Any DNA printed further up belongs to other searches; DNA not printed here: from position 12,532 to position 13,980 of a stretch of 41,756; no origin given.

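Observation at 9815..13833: Translationally coupled trio: Zn-ribbon C-methyltransferase paralog / VanZ-LamG membrane protein / second paralog, a candidate undescribed module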

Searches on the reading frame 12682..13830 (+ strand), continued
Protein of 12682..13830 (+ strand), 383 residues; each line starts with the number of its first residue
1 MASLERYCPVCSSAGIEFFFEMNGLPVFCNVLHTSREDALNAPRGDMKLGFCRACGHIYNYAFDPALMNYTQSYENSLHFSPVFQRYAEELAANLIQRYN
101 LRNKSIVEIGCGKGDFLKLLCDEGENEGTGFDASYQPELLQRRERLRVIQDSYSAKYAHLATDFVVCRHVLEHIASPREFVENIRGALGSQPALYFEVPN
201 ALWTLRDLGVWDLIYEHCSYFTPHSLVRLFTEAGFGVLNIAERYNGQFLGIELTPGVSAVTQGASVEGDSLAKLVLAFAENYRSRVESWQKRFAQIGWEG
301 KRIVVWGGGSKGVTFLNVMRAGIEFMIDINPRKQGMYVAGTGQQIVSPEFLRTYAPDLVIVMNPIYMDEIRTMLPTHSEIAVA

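Call 16: find_encoding_contigs(protein=P0114, flank=8000, max_places=2)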
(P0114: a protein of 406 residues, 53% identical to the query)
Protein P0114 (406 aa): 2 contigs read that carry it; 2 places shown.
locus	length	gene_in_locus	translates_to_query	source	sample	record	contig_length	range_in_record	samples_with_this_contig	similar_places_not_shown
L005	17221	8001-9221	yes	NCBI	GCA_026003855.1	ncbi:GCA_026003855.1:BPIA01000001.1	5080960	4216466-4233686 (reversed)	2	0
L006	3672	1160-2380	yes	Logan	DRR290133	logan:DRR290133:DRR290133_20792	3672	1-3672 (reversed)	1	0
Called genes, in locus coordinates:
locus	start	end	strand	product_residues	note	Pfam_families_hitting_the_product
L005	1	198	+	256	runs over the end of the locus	PF00483:NTP_transferase, PF12804:NTP_transf_3 (weak)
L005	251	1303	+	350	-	PF01073:3Beta_HSD, PF01370:Epimerase, PF04321:RmlD_sub_bind, PF16363:GDP_Man_Dehyd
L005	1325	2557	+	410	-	PF08421:Methyltransf_13, PF13489:Methyltransf_23, PF08241:Methyltransf_11, PF08242:Methyltransf_12, PF13649:Methyltransf_25 (weak), PF08484:Methyltransf_14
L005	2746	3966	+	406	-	PF13489:Methyltransf_23, PF08241:Methyltransf_11 (weak), PF08242:Methyltransf_12 (weak), PF13649:Methyltransf_25 (faint), PF08484:Methyltransf_14, PF22674:C2185-like_N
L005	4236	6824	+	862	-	-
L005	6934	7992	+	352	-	PF13692:Glyco_trans_1_4, PF00534:Glycos_transf_1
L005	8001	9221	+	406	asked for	PF13489:Methyltransf_23, PF08241:Methyltransf_11 (weak), PF08242:Methyltransf_12 (weak), PF13649:Methyltransf_25 (weak), PF08484:Methyltransf_14, PF22674:C2185-like_N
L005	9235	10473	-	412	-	PF14885:GHL15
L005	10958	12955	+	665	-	PF02415:Chlam_PMP (faint)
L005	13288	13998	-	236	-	-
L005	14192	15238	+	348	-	PF00574:CLP_protease (faint), PF25145:NfeD1b_N (weak), PF01343:Peptidase_S49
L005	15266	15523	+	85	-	-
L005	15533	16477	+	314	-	PF01073:3Beta_HSD, PF01370:Epimerase, PF02719:Polysacc_synt_2, PF04321:RmlD_sub_bind, PF05368:NmrA, PF07993:NAD_binding_4, PF13460:NAD_binding_10, PF16363:GDP_Man_Dehyd, +1 more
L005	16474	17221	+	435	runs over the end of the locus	PF03446:NAD_binding_2 (weak), PF03721:UDPG_MGDP_dh_N, PF00984:UDPG_MGDP_dh, PF03720:UDPG_MGDP_dh_C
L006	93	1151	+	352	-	PF13692:Glyco_trans_1_4, PF00534:Glycos_transf_1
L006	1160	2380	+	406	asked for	PF13489:Methyltransf_23, PF08241:Methyltransf_11 (weak), PF08242:Methyltransf_12 (weak), PF13649:Methyltransf_25 (weak), PF08484:Methyltransf_14, PF22674:C2185-like_N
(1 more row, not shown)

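Call 17: find_encoding_contigs(protein=P0082, flank=8000, max_places=2)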
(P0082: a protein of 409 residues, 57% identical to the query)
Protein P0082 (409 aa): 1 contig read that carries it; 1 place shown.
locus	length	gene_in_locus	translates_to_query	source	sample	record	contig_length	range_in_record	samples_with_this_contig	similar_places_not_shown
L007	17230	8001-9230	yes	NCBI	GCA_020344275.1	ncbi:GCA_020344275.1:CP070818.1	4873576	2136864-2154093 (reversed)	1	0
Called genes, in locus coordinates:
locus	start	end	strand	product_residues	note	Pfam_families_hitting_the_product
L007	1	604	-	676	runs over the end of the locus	PF01833:TIG (faint)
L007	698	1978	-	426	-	-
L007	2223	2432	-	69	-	-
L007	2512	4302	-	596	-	PF13185:GAF_2, PF01590:GAF, PF00990:GGDEF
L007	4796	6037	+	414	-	-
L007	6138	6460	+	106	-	PF18998:Flg_new_2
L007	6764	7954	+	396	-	PF13489:Methyltransf_23, PF08241:Methyltransf_11 (weak), PF08484:Methyltransf_14, PF22674:C2185-like_N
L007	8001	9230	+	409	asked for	PF13489:Methyltransf_23, PF08241:Methyltransf_11 (weak), PF08484:Methyltransf_14, PF22674:C2185-like_N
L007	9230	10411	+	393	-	PF13439:Glyco_transf_4, PF13579:Glyco_trans_4_4 (weak), PF00534:Glycos_transf_1, PF13692:Glyco_trans_1_4, PF13524:Glyco_trans_1_2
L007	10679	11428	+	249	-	PF00483:NTP_transferase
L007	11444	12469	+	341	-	PF00288:GHMP_kinases_N, PF08544:GHMP_kinases_C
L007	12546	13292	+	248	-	PF00535:Glycos_transf_2, PF10111:Glyco_tranf_2_2, PF13641:Glyco_tranf_2_3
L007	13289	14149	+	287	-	-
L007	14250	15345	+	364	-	PF07690:MFS_1, PF12832:MFS_1_like, PF03092:BT1 (faint), PF03825:Nuc_H_symport, PF07690:MFS_1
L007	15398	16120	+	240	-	PF04474:DUF554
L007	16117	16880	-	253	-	PF21688:FAD-depend_C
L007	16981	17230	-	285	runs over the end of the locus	PF01590:GAF, PF13185:GAF_2, PF13492:GAF_3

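Call 18: find_encoding_contigs(protein=P0028, flank=8000, max_places=2)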
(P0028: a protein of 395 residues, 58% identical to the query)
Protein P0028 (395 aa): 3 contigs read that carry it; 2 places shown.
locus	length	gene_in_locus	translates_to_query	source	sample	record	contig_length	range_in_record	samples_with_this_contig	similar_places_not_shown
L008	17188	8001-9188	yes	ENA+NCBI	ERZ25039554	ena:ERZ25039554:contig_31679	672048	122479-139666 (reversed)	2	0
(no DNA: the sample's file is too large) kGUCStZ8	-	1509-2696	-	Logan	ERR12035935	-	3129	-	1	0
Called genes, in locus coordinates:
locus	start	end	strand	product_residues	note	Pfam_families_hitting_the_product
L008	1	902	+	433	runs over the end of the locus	PF03721:UDPG_MGDP_dh_N, PF03446:NAD_binding_2 (weak), PF00984:UDPG_MGDP_dh, PF03720:UDPG_MGDP_dh_C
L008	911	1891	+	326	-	PF01073:3Beta_HSD, PF01370:Epimerase, PF02719:Polysacc_synt_2, PF04321:RmlD_sub_bind, PF05368:NmrA, PF07993:NAD_binding_4, PF16363:GDP_Man_Dehyd, PF13460:NAD_binding_10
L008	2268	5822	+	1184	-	PF17851:GH43_C2 (faint), PF00041:fn3 (faint), PF07081:DUF1349 (weak), PF16656:Pur_ac_phosph_N (weak)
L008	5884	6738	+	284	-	PF18962:Por_Secre_tail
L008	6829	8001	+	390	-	PF13489:Methyltransf_23, PF08484:Methyltransf_14, PF22674:C2185-like_N (weak)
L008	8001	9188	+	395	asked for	PF13489:Methyltransf_23, PF08241:Methyltransf_11, PF08242:Methyltransf_12 (weak), PF13649:Methyltransf_25 (faint), PF08484:Methyltransf_14, PF22674:C2185-like_N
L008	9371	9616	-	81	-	-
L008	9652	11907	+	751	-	PF22842:Pel9A-like_beta_helix, PF18962:Por_Secre_tail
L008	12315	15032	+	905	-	PF22842:Pel9A-like_beta_helix, PF13229:Beta_helix (weak), PF00041:fn3 (weak), PF02018:CBM_4_9, PF18962:Por_Secre_tail (weak)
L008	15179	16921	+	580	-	PF07602:DUF1565 (faint), PF22842:Pel9A-like_beta_helix, PF13229:Beta_helix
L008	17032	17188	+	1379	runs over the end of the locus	PF22842:Pel9A-like_beta_helix, PF25059:FN3_DSCAM-DSCAML_C (faint), PF00041:fn3 (faint), PF16655:PhoD_N (faint), PF16656:Pur_ac_phosph_N (faint), PF24489:Ig_J_second (faint), PF25788:Ig_Rha78A_N (weak), PF02018:CBM_4_9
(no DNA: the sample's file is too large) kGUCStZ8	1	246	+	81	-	?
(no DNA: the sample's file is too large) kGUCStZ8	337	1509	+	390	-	PF13489:Methyltransf_23, PF08484:Methyltransf_14, PF22674:C2185-like_N (weak)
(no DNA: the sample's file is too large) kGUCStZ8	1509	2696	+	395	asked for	PF13489:Methyltransf_23, PF08241:Methyltransf_11, PF08242:Methyltransf_12 (weak), PF13649:Methyltransf_25 (faint), PF08484:Methyltransf_14, PF22674:C2185-like_N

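Call 22: search_solved_structures(query=window:12682-13830:+, max_evalue=0.001, show_alignments=2)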
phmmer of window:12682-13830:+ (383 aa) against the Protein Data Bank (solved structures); distinct sequences matched with E-value up to 0.001: 10.
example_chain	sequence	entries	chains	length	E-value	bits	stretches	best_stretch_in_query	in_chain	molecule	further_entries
4rv9_A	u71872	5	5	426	5.6e-20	75.2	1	8-370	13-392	D-mycarose 3-C-methyltransferase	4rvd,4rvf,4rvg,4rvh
5t64_A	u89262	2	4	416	7.5e-08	35.2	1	8-370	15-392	Sugar 3-C-methyl transferase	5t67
3cc8_A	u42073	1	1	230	1.2e-05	28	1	76-242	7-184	Putative methyltransferase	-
3ndi_A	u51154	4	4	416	5.5e-05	25.8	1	8-345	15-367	Methyltransferase | TcaB9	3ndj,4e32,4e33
4e2y_A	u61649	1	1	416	9.7e-05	25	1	8-345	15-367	TcaB9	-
4e2x_A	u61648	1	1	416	0.00011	24.8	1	8-344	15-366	TcaB9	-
4e31_A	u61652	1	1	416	0.00016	24.3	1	8-344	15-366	TcaB9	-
4e2z_A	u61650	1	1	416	0.00026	23.6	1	8-344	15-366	TcaB9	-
4e2w_A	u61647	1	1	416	0.0005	22.7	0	8-345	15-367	TcaB9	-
4e30_A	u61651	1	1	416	0.00087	21.9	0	8-344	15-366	TcaB9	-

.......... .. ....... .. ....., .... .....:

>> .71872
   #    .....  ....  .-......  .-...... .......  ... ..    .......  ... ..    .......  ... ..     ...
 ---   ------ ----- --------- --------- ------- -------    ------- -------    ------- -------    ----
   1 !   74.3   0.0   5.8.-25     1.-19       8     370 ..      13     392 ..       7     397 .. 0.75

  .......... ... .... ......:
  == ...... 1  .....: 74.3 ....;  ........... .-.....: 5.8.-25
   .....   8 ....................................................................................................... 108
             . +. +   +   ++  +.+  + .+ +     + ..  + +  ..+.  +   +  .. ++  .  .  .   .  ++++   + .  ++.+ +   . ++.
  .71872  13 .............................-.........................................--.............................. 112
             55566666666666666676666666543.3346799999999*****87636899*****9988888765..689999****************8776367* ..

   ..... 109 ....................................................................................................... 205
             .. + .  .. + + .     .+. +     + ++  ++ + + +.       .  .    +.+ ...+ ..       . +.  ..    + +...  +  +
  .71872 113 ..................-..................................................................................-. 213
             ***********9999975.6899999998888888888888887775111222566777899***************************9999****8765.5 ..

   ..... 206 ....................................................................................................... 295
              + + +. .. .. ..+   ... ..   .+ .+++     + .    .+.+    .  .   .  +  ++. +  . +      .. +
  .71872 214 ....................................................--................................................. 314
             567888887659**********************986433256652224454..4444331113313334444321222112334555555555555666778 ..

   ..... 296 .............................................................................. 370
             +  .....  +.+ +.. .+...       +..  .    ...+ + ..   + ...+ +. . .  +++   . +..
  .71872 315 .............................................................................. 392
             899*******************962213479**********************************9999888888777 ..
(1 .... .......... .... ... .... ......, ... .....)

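Call 58: find_encoding_contigs(protein=P0017, flank=10000, max_places=1)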
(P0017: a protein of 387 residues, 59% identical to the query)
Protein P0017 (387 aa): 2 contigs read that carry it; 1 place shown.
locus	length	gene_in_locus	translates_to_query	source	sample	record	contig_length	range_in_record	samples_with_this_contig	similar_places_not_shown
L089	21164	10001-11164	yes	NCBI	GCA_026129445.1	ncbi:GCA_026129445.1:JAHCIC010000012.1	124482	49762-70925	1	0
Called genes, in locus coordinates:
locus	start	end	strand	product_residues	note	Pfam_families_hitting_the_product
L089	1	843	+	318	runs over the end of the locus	PF10111:Glyco_tranf_2_2 (weak), PF13641:Glyco_tranf_2_3 (faint), PF00535:Glycos_transf_2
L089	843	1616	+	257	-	PF00483:NTP_transferase, PF12804:NTP_transf_3 (weak)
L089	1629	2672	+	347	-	PF01073:3Beta_HSD, PF01370:Epimerase, PF04321:RmlD_sub_bind, PF16363:GDP_Man_Dehyd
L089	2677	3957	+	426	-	PF08421:Methyltransf_13, PF13489:Methyltransf_23, PF08241:Methyltransf_11 (weak), PF08242:Methyltransf_12 (weak), PF08484:Methyltransf_14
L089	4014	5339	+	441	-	PF18962:Por_Secre_tail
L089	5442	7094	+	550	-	PF18962:Por_Secre_tail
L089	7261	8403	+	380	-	PF13489:Methyltransf_23, PF08484:Methyltransf_14, PF22674:C2185-like_N (weak)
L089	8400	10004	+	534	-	PF04892:VanZ-LLP1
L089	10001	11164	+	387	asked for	PF13489:Methyltransf_23, PF08484:Methyltransf_14, PF22674:C2185-like_N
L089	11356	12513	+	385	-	PF16983:MFS_MOT1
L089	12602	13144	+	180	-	PF13673:Acetyltransf_10, PF00583:Acetyltransf_1, PF13508:Acetyltransf_7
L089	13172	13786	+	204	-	-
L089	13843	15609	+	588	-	PF00082:Peptidase_S8, PF13860:FlgD_ig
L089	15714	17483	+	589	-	PF00082:Peptidase_S8, PF18962:Por_Secre_tail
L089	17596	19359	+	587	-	PF01839:FG-GAP (faint), PF13517:FG-GAP_3, PF07593:UnbV_ASPIC, PF18962:Por_Secre_tail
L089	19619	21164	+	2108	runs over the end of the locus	PF18962:Por_Secre_tail (faint), PF07610:DUF1573 (faint), PF22544:HYDIN_VesB_CFA65-like_Ig (faint), PF15780:ASH (weak), PF14870:PSII_BNR (weak), PF13860:FlgD_ig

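Call 59: find_encoding_contigs(protein=P0013, flank=10000, max_places=1)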
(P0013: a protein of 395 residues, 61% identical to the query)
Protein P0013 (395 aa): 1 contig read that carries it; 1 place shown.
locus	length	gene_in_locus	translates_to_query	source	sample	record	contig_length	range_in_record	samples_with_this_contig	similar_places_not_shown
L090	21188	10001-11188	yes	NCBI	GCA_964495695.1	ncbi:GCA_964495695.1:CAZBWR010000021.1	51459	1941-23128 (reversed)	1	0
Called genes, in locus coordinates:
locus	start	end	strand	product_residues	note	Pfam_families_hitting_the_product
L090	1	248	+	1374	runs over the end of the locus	PF12256:TcdB_toxin_midN (faint), PF22301:AUDH_beta_propeller (faint), PF01839:FG-GAP (faint), PF13517:FG-GAP_3, PF07679:I-set (weak), PF13895:Ig_2 (faint), PF13927:Ig_3, PF13385:Laminin_G_3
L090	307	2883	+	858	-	PF01839:FG-GAP (faint), PF13517:FG-GAP_3, PF18962:Por_Secre_tail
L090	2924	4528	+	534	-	PF13860:FlgD_ig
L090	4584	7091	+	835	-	PF17957:Big_7 (weak), PF18962:Por_Secre_tail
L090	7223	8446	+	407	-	PF13489:Methyltransf_23, PF08484:Methyltransf_14, PF22674:C2185-like_N (weak)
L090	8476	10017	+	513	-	PF04892:VanZ-LLP1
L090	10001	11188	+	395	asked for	PF13489:Methyltransf_23, PF08241:Methyltransf_11 (weak), PF08484:Methyltransf_14, PF22674:C2185-like_N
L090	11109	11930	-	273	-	PF02578:Cu-oxidase_4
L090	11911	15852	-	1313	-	PF00672:HAMP, PF00512:HisKA, PF02518:HATPase_c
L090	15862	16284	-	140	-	PF16022:DUF4783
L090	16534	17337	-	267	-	-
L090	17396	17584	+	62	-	-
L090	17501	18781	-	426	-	PF01979:Amidohydro_1, PF07969:Amidohydro_3 (faint), PF12890:DHOase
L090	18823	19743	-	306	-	PF02729:OTCace_N, PF00185:OTCace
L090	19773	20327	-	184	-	PF00156:Pribosyltran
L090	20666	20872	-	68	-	-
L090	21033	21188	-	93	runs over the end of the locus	-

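Call 78: find_encoding_contigs(protein=P0020, flank=9000, max_places=1)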
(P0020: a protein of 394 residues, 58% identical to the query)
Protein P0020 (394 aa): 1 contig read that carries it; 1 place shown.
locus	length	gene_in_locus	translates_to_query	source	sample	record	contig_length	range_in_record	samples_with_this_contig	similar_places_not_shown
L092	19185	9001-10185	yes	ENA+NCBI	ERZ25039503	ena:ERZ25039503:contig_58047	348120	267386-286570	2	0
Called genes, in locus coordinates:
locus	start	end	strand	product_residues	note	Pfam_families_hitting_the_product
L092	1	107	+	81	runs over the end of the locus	-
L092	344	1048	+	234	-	PF03721:UDPG_MGDP_dh_N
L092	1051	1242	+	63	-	PF00984:UDPG_MGDP_dh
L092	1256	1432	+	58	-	PF03720:UDPG_MGDP_dh_C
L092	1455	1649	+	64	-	-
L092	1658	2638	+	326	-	PF01073:3Beta_HSD, PF01370:Epimerase, PF02719:Polysacc_synt_2, PF04321:RmlD_sub_bind, PF05368:NmrA (weak), PF07993:NAD_binding_4, PF16363:GDP_Man_Dehyd, PF13460:NAD_binding_10, +1 more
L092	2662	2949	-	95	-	-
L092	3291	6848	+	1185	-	PF17851:GH43_C2 (faint), PF07081:DUF1349 (faint), PF00041:fn3 (faint), PF16656:Pur_ac_phosph_N (weak), PF00404:Dockerin_1 (weak)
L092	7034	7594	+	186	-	-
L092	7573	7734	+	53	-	-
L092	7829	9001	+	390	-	PF13489:Methyltransf_23, PF08484:Methyltransf_14, PF22674:C2185-like_N (weak)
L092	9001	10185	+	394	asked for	PF13489:Methyltransf_23, PF08241:Methyltransf_11, PF08242:Methyltransf_12 (weak), PF13649:Methyltransf_25 (weak), PF08484:Methyltransf_14, PF22674:C2185-like_N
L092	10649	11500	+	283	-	PF22842:Pel9A-like_beta_helix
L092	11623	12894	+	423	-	PF18962:Por_Secre_tail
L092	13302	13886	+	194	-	PF07602:DUF1565 (weak), PF22842:Pel9A-like_beta_helix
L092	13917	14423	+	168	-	-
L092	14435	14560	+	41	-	-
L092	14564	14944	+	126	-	-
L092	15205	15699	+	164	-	PF02018:CBM_4_9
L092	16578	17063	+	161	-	PF05048:NosD (faint), PF13229:Beta_helix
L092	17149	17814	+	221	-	-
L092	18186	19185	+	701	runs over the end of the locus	PF02018:CBM_4_9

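Call 79: find_encoding_contigs(protein=P0044, flank=9000, max_places=1)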
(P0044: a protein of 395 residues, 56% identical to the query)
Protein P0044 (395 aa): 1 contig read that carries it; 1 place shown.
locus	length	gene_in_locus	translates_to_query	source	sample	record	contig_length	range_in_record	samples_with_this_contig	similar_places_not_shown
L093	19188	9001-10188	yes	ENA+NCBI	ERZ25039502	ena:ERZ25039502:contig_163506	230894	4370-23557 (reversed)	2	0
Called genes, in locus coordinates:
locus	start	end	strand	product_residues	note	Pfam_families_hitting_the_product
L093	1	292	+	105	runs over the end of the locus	-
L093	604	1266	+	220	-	PF03721:UDPG_MGDP_dh_N, PF00984:UDPG_MGDP_dh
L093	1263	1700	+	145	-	PF03720:UDPG_MGDP_dh_C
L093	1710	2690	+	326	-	PF01073:3Beta_HSD, PF01370:Epimerase, PF02719:Polysacc_synt_2, PF04321:RmlD_sub_bind, PF05368:NmrA (weak), PF07993:NAD_binding_4, PF16363:GDP_Man_Dehyd, PF13460:NAD_binding_10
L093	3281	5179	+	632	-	-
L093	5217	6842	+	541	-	PF16656:Pur_ac_phosph_N (weak), PF07081:DUF1349 (weak), PF00404:Dockerin_1 (weak)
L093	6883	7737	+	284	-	PF18962:Por_Secre_tail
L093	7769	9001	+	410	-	PF13489:Methyltransf_23, PF08484:Methyltransf_14, PF22674:C2185-like_N (weak)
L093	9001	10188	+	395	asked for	PF13489:Methyltransf_23, PF08241:Methyltransf_11, PF08242:Methyltransf_12 (weak), PF13649:Methyltransf_25 (weak), PF08484:Methyltransf_14, PF22674:C2185-like_N (weak)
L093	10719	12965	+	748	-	PF22842:Pel9A-like_beta_helix, PF00041:fn3 (weak), PF18962:Por_Secre_tail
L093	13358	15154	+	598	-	PF07602:DUF1565 (faint), PF22842:Pel9A-like_beta_helix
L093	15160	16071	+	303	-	PF16656:Pur_ac_phosph_N (faint), PF02018:CBM_4_9, PF18962:Por_Secre_tail (weak)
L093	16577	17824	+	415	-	PF02812:ELFV_dehydrog_N, PF00208:ELFV_dehydrog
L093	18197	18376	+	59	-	-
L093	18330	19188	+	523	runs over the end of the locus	PF02012:BNR (faint), PF25852:DUF6242_C (faint), PF15902:Sortilin-Vps10 (faint)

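Call 80: find_encoding_contigs(protein=P0016, flank=9000, max_places=1)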
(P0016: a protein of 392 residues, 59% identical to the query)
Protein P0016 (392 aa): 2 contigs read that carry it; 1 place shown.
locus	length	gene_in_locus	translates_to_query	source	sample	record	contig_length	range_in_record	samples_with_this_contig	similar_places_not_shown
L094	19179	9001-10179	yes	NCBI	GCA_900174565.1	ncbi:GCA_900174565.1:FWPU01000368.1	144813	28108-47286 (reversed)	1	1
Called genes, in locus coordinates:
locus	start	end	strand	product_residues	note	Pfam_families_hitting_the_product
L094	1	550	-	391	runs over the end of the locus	PF00144:Beta-lactamase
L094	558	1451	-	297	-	PF12911:OppC_N, PF00528:BPD_transp_1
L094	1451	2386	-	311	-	PF19300:BPD_transp_1_N (weak), PF00528:BPD_transp_1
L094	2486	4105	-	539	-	PF00496:SBP_bac_5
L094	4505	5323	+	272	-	PF00483:NTP_transferase, PF12804:NTP_transf_3 (weak)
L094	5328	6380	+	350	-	PF01073:3Beta_HSD, PF01370:Epimerase, PF04321:RmlD_sub_bind, PF16363:GDP_Man_Dehyd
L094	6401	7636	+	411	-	PF08421:Methyltransf_13, PF13489:Methyltransf_23, PF08242:Methyltransf_12 (weak), PF08484:Methyltransf_14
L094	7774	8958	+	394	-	PF13489:Methyltransf_23, PF08241:Methyltransf_11 (weak), PF08484:Methyltransf_14, PF22674:C2185-like_N (weak)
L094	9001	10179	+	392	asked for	PF08421:Methyltransf_13 (weak), PF13489:Methyltransf_23, PF08241:Methyltransf_11, PF08242:Methyltransf_12 (weak), PF13649:Methyltransf_25 (faint), PF08484:Methyltransf_14, PF22674:C2185-like_N (weak)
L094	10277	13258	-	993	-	PF01590:GAF, PF13185:GAF_2, PF13492:GAF_3, PF01590:GAF, PF13185:GAF_2, PF08448:PAS_4, PF13426:PAS_9, PF00512:HisKA, +4 more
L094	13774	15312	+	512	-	PF04151:PPC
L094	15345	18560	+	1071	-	PF04151:PPC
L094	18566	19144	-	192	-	-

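Call 81: search_protein_families(library=padloc, proteins=[window:12682-13830:+], max_evalue=0.001)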
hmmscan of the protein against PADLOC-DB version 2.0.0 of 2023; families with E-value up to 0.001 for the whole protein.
window:12682-13830:+ (383 aa): 0 families
